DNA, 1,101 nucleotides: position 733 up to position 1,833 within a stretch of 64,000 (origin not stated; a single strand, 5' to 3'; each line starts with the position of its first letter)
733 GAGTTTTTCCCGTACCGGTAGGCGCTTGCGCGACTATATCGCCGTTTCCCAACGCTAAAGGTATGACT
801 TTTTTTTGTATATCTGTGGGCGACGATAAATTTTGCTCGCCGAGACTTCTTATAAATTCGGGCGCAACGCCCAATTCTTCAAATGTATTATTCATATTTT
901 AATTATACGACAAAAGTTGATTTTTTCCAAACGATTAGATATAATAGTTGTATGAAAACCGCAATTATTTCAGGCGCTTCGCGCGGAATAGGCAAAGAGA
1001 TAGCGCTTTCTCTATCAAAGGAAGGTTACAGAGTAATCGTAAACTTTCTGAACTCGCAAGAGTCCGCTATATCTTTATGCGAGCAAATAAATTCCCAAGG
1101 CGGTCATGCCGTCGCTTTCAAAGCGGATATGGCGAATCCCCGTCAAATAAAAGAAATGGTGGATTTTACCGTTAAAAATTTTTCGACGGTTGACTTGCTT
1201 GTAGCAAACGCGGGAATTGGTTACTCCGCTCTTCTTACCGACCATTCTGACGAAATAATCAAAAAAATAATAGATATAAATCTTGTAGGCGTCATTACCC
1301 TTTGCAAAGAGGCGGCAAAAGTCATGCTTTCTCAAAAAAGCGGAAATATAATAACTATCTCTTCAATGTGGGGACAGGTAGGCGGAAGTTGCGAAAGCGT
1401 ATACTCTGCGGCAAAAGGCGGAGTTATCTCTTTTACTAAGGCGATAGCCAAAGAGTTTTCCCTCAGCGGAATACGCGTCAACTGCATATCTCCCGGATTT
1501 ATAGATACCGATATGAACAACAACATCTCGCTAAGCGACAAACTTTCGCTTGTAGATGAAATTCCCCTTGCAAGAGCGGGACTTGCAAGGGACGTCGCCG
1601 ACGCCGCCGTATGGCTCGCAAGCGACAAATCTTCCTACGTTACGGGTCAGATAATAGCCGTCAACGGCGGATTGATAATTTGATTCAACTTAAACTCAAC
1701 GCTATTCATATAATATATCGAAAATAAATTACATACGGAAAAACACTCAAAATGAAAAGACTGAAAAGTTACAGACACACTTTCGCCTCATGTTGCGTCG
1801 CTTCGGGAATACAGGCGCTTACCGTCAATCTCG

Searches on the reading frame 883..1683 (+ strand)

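Call 13: search_protein_families(library=pfam, proteins=[window:883-1683:+], max_evalue=0.01)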
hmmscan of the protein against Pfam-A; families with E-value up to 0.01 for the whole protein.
window:883-1683:+ (266 aa): 5 families
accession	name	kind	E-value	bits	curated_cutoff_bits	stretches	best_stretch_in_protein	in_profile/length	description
PF13561.12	adh_short_C2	-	5.1e-61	206.7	27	1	31-264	1-235/236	Enoyl-(Acyl carrier protein) reductase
PF00106.31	adh_short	-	1.6e-57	194.6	26.6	1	25-216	1-191/195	short chain dehydrogenase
PF08659.16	KR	-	1.8e-12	48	22.6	1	26-203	2-174/180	KR domain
PF23441.1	SDR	-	0.00018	21.4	27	1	173-265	162-256/258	SDR-like rossmann domain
PF01370.27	Epimerase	-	0.0034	17.3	20.9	0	28-247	2-226/240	NAD dependent epimerase/dehydratase family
